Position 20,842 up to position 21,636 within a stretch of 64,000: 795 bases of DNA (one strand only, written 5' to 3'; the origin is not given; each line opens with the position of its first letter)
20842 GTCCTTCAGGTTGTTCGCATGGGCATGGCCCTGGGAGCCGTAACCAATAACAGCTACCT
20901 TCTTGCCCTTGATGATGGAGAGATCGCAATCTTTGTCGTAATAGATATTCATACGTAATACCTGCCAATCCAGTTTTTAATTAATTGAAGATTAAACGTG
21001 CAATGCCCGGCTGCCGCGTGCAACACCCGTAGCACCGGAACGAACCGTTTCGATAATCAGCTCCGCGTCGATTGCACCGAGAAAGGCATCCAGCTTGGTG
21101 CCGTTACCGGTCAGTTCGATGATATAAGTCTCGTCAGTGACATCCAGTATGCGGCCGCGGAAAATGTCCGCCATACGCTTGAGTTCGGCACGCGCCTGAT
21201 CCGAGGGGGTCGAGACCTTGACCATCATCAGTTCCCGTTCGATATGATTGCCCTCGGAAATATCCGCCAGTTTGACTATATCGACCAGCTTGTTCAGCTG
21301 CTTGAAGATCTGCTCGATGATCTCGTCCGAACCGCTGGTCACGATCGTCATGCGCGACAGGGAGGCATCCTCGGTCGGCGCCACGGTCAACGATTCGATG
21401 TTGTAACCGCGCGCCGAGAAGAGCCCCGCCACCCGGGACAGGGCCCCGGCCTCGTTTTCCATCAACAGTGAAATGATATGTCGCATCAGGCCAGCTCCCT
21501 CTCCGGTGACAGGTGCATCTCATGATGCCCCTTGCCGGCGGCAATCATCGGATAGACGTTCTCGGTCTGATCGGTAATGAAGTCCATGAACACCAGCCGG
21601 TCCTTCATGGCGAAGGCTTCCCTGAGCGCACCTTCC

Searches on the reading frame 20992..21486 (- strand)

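Call 35: search_protein_families(library=pfam, proteins=[window:20992-21486:-], max_evalue=0.001)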
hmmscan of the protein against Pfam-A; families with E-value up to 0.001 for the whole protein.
window:20992-21486:- (164 aa): 4 families
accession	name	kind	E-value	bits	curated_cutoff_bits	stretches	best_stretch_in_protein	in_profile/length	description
PF10369.15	ALS_ss_C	-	6.7e-26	90.6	23.2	1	84-158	1-74/74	Small subunit of acetolactate synthase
PF22629.2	ACT_AHAS_ss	-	1.9e-23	82.8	27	1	5-72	1-67/67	AHAS small subunit-like ACT domain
PF13710.12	ACT_5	-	1.8e-16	60.1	27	1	12-72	2-61/62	ACT domain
PF01842.31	ACT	-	1.4e-14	53.9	27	1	3-68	1-65/66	ACT domain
